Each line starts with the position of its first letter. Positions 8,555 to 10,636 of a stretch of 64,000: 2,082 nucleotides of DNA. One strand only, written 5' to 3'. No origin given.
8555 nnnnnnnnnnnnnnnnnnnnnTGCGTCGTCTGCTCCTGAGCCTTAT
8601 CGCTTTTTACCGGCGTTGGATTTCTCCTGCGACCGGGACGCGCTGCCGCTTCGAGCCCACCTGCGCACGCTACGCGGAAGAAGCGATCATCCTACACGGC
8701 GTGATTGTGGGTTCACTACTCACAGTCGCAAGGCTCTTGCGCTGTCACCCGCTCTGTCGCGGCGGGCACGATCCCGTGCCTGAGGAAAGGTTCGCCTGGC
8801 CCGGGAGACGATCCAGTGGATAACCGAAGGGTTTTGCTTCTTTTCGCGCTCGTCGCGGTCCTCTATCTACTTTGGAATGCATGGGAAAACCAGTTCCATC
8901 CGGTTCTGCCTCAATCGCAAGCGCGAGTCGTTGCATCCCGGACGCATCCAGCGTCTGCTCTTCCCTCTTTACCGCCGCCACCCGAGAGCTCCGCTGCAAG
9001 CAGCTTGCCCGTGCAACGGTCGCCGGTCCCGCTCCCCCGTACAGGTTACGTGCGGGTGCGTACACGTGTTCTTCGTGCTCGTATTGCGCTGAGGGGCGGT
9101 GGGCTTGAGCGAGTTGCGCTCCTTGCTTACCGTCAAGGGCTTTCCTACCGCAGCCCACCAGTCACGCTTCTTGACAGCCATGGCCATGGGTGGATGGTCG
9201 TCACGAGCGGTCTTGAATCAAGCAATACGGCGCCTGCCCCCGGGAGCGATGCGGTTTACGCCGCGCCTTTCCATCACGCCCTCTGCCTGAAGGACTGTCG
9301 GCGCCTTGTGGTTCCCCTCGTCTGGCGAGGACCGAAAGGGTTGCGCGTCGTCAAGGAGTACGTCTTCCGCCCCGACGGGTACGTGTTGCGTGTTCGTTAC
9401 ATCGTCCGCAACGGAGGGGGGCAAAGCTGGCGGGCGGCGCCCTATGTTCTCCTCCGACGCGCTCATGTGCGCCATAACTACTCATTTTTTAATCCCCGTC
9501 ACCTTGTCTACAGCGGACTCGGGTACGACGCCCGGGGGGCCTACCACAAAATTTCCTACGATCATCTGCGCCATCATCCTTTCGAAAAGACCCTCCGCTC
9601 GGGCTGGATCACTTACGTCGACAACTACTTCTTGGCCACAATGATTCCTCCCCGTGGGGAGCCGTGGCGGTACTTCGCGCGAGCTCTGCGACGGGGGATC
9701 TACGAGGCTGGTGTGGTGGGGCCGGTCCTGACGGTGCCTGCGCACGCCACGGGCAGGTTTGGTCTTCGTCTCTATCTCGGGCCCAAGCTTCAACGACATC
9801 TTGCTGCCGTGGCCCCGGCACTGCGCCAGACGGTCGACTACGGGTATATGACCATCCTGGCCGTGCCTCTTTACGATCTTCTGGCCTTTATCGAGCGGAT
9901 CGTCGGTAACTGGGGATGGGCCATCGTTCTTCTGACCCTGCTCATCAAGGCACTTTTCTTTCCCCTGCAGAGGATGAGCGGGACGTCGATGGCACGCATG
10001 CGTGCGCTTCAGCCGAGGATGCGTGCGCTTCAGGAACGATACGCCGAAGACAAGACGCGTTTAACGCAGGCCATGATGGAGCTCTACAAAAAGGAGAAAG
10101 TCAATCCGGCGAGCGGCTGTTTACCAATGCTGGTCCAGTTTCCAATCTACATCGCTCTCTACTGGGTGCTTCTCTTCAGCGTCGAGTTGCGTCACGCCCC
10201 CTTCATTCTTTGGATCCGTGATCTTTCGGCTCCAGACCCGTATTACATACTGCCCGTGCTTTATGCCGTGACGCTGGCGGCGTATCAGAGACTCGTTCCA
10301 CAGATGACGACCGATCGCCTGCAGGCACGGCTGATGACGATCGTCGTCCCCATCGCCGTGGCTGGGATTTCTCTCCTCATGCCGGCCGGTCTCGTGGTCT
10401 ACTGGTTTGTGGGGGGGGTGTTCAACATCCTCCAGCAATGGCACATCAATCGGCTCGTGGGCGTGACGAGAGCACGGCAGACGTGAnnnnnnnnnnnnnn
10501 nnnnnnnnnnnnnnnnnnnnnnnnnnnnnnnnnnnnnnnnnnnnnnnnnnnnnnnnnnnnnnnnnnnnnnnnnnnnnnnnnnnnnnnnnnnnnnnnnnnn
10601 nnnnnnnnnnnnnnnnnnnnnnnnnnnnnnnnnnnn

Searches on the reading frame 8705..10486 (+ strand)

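Call 6: search_protein_families(library=ncbifam, proteins=[window:8705-10486:+])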
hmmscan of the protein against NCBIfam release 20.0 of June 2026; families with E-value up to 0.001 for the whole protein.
window:8705-10486:+ (593 aa): 23 families
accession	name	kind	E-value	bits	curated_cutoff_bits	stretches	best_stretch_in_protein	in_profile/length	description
NF002352.0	PRK01318.1-3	equivalog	8.5e-147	490.6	447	1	39-590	2-557/562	membrane protein insertase YidC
NF002351.0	PRK01318.1-1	equivalog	8e-121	404.4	740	1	39-583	2-532/545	membrane protein insertase YidC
NF002353.0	PRK01318.1-4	equivalog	5.4e-97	325.8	365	2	39-515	4-489/596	membrane protein insertase YidC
NF002357.0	PRK01318.2-4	equivalog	2.8e-86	290.4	479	1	347-589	279-520/532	membrane protein insertase YidC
TIGR03593.1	yidC_nterm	equivalog_domain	5.6e-68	230.2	58.25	1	40-401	1-363/363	membrane protein insertase YidC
TIGR03592.1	yidC_oxa1_cterm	subfamily_domain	7.2e-62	208.8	84.3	1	402-583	1-191/191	membrane protein insertase YidC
NF002354.0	PRK01318.2-1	equivalog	9.7e-62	209.2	1094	1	354-585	304-534/548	membrane protein insertase YidC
NF002355.0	PRK01318.2-2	equivalog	2.3e-44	151.9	891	1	379-584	373-596/602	membrane protein insertase YidC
NF002356.0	PRK01318.2-3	equivalog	1.7e-39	135.7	460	1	212-585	169-575/627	membrane protein insertase YidC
NF002803.0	PRK02944.1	equivalog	1.8e-39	135.7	377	1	385-582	40-241/255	YidC family membrane integrase SpoIIIJ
NF002168.0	PRK01001.1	equivalog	2.2e-37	128.9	670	1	389-585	562-778/795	membrane protein insertase YidC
NF002358.0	PRK01318.2-5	equivalog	3.2e-32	112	605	1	377-585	315-539/545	membrane protein insertase YidC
NF002350.0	PRK01315.1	equivalog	1.5e-29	103.2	282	1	402-490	41-129/329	membrane protein insertase YidC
NF002734.0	PRK02654.1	equivalog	2.7e-24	85.7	324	1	391-489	15-116/384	membrane protein insertase YidC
NF002359.0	PRK01318.2-6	equivalog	4.8e-24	84.6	600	1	384-517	365-493/624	membrane protein insertase YidC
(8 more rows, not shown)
